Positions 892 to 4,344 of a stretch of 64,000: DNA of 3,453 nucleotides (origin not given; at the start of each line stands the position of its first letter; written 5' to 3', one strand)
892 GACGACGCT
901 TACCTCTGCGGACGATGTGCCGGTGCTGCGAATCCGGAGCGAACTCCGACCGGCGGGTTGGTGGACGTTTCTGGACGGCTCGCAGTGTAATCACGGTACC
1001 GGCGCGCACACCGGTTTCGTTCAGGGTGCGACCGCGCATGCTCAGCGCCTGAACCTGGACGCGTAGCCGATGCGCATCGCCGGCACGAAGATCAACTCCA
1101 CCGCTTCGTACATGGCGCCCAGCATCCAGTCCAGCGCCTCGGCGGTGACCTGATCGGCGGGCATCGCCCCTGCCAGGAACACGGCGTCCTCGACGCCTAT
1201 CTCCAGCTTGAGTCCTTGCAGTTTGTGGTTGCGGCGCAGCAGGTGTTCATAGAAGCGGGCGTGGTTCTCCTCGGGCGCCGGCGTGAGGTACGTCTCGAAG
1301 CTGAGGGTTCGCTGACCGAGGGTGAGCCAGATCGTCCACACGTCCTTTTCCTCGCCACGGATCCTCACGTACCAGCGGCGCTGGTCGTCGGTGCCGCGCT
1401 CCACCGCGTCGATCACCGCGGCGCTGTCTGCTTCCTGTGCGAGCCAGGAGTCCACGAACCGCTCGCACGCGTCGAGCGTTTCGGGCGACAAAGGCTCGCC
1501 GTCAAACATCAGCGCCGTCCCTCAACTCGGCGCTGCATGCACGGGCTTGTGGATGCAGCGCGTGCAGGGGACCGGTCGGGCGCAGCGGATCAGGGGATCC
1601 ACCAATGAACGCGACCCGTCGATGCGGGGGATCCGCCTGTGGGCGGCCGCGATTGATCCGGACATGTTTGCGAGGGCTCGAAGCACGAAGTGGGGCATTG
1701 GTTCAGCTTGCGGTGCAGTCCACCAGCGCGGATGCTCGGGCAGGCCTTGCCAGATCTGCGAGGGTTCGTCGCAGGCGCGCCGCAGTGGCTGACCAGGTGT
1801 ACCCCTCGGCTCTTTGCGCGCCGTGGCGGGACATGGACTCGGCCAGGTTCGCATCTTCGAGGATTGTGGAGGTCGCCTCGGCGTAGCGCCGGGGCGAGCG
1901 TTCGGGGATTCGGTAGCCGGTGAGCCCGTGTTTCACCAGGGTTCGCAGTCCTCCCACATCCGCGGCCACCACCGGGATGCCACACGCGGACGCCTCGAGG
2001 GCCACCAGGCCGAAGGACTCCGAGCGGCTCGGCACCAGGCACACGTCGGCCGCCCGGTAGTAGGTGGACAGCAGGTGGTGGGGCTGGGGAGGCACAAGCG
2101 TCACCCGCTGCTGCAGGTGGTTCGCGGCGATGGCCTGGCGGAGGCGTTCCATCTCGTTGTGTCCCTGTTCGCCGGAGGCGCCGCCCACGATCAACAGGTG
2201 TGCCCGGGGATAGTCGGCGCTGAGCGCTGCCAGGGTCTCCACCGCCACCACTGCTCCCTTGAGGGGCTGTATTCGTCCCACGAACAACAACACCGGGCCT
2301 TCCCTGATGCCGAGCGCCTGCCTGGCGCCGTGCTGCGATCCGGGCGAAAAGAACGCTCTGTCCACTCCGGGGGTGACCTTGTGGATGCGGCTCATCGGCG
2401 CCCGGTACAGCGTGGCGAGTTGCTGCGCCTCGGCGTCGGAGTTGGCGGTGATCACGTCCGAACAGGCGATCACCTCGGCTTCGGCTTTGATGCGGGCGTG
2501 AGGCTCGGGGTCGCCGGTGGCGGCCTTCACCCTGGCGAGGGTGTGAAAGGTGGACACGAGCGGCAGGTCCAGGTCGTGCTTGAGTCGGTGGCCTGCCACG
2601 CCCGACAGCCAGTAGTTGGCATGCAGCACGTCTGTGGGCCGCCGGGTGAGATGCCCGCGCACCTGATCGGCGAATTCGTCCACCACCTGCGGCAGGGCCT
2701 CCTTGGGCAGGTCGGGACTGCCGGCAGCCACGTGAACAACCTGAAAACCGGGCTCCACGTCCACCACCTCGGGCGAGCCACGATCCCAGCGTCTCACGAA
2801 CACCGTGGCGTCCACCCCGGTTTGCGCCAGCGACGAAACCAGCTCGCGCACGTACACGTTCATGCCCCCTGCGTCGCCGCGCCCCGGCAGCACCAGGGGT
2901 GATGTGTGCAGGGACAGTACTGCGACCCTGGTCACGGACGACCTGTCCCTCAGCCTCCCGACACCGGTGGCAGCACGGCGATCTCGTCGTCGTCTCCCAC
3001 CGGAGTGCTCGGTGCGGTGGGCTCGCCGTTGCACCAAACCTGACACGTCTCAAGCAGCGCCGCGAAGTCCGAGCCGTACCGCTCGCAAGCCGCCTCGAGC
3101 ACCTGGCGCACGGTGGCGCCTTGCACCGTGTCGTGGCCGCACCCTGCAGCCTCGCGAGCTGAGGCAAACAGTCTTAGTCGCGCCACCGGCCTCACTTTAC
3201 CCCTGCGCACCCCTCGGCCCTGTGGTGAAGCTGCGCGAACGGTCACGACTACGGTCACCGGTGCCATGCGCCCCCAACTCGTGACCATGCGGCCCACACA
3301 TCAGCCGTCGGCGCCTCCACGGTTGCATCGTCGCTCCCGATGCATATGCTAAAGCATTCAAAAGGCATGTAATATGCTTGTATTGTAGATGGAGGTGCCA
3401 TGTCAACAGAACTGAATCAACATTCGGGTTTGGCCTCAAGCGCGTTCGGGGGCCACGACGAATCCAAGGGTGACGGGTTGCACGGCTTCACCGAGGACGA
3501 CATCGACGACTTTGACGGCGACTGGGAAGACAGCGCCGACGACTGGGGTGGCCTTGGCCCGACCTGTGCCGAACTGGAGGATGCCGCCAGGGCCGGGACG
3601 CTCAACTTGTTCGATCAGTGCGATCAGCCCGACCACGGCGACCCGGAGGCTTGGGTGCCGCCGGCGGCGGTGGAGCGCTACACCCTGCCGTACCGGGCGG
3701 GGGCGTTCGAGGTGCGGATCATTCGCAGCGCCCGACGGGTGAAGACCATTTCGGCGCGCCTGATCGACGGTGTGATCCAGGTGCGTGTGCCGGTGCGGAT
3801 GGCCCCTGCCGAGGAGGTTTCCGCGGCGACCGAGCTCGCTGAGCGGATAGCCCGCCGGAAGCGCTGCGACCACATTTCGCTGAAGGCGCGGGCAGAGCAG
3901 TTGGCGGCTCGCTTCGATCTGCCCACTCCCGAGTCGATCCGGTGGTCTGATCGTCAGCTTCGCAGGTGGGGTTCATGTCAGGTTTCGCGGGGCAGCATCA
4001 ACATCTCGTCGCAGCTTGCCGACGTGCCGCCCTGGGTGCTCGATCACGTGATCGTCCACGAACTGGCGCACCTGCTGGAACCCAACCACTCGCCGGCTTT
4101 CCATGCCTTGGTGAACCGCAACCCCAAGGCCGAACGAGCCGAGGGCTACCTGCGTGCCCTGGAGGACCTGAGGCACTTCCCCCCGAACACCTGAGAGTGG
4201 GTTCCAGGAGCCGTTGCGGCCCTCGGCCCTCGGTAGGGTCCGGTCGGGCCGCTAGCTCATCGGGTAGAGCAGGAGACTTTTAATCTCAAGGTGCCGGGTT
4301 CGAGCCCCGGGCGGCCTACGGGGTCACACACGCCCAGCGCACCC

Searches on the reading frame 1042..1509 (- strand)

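Call 82: search_protein_families(library=pfam, proteins=[window:1042-1509:-], max_evalue=0.01)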
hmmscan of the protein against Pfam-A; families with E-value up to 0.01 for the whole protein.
window:1042-1509:- (155 aa): 1 family
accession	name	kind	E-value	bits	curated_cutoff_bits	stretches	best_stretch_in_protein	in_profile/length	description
PF10722.14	YbjN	-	7.2e-09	36.4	22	1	36-138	16-118/126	Putative bacterial sensory transduction regulator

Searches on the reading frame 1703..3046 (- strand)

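Call 43: search_protein_families(library=pfam, proteins=[window:1703-3046:-])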
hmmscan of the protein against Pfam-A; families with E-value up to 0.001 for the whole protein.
window:1703-3046:- (447 aa): 6 families
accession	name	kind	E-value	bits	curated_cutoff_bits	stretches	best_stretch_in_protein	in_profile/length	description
PF00534.26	Glycos_transf_1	-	1.7e-36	125.8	26.4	1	242-411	6-171/172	Glycosyl transferases group 1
PF13692.12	Glyco_trans_1_4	-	3.7e-31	108.7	27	1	251-398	2-142/142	Glycosyl transferases group 1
PF13439.12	Glyco_transf_4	-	2.8e-24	86.5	28.5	1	60-230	2-168/170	Glycosyltransferase Family 4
PF20706.3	GT4-conflict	-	7e-22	78.4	26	1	59-425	11-385/385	Family 4 Glycosyltransferase in conflict systems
PF13579.12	Glyco_trans_4_4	-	3e-21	76.8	29.7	1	60-226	1-157/158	Glycosyl transferase 4-like domain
PF13524.12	Glyco_trans_1_2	-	2.4e-05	24.7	25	1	314-425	28-142/144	Glycosyl transferase-like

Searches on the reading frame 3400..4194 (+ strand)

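Call 82: search_protein_families(library=pfam, proteins=[window:3400-4194:+], max_evalue=0.01)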
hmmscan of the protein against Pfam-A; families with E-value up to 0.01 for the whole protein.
window:3400-4194:+ (264 aa): 3 families
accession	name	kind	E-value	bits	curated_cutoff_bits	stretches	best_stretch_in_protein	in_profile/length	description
PF01863.23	YgjP-like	-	1.3e-22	81.3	26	1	154-240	109-192/207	YgjP-like, metallopeptidase domain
PF10263.15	SprT-like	-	2e-05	24.8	25.6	1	179-226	22-73/108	SprT-like family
PF24114.1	DUF7388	-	0.0054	16.7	27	1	80-156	112-187/251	Family of unknown function (DUF7388)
